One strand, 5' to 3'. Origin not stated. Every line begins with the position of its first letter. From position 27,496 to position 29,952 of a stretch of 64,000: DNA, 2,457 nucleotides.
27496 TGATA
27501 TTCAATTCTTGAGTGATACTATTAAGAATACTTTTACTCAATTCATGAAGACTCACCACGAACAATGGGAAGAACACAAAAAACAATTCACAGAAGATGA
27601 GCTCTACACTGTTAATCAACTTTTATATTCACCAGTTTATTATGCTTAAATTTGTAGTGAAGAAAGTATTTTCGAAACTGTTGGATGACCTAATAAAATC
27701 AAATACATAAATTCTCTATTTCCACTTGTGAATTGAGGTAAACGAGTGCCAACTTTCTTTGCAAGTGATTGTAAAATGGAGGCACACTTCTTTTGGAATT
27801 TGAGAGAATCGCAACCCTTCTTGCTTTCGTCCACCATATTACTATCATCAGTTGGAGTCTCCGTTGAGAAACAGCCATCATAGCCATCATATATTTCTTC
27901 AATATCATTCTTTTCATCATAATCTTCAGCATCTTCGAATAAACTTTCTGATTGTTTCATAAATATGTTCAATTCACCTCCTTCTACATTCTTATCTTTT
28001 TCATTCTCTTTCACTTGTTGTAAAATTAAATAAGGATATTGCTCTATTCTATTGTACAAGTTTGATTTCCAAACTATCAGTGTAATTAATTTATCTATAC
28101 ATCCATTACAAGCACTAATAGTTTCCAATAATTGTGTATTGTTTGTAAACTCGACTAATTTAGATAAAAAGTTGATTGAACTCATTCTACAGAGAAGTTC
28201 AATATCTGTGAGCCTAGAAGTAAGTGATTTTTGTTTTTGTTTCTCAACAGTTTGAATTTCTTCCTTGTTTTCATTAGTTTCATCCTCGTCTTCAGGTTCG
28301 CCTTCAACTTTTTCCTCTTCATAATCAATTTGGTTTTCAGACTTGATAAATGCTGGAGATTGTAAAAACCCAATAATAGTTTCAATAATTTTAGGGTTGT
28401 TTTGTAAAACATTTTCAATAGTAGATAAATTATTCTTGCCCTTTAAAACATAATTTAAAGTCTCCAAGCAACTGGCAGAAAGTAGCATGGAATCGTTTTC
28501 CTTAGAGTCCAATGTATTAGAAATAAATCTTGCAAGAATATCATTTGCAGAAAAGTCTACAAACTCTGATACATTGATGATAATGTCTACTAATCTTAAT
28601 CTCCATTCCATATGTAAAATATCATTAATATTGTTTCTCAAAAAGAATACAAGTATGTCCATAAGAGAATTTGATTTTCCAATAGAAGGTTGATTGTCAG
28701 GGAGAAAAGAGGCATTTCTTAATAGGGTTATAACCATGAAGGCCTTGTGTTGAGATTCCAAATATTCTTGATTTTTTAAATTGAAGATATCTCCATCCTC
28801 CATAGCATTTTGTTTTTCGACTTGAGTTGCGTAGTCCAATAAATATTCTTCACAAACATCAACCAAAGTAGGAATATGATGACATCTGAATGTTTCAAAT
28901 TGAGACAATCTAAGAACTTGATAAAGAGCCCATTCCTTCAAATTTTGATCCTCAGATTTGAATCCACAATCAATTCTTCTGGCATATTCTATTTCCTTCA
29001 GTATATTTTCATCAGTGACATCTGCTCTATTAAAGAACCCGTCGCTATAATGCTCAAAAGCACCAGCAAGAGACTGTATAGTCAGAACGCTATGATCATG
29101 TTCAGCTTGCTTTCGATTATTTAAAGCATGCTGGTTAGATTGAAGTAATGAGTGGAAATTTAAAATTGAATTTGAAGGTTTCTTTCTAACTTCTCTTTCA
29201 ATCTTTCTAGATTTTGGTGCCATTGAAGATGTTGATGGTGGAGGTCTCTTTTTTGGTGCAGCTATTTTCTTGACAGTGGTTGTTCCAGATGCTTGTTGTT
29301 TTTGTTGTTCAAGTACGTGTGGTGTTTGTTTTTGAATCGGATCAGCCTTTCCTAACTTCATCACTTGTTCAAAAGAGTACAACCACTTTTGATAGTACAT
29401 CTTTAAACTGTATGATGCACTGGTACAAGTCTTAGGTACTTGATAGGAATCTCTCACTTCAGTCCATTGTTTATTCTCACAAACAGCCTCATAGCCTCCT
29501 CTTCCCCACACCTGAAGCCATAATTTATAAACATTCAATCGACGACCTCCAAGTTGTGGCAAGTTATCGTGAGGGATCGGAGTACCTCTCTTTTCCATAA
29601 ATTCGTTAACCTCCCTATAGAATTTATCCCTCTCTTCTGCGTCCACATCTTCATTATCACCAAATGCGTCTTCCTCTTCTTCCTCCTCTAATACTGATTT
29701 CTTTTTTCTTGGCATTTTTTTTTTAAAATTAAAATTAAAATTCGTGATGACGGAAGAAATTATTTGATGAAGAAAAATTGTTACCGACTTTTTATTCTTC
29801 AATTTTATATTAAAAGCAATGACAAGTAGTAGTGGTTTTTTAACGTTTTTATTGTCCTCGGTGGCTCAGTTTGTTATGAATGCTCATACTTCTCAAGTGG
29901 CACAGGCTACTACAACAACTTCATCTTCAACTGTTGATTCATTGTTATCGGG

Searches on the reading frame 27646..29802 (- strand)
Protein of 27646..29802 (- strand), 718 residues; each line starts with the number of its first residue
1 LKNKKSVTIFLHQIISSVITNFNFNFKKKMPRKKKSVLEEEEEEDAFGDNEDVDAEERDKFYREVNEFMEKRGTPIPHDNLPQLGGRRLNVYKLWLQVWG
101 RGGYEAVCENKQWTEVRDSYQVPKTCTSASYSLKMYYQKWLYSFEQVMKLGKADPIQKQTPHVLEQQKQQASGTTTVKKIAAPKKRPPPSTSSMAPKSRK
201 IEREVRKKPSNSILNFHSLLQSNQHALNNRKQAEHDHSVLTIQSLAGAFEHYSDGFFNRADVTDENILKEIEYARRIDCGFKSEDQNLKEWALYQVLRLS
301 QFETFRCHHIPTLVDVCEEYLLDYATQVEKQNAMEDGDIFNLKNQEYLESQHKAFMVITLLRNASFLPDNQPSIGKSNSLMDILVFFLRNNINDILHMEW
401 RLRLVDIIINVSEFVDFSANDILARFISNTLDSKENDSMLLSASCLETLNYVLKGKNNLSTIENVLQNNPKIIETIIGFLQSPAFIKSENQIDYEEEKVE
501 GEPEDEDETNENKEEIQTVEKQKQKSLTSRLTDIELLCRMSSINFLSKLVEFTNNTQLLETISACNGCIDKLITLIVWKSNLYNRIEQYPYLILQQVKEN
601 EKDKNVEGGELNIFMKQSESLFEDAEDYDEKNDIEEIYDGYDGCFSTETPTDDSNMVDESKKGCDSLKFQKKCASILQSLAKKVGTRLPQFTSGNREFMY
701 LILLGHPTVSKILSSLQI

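Call 53: search_protein_families(library=pfam, proteins=[window:27646-29802:-], max_evalue=0.00001)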
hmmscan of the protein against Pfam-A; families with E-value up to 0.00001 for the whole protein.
window:27646-29802:- (718 aa): 1 family
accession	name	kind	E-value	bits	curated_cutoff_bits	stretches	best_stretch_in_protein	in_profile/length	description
PF01388.27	ARID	-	3.6e-24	85.4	24.1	1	57-145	1-89/89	ARID/BRIGHT DNA binding domain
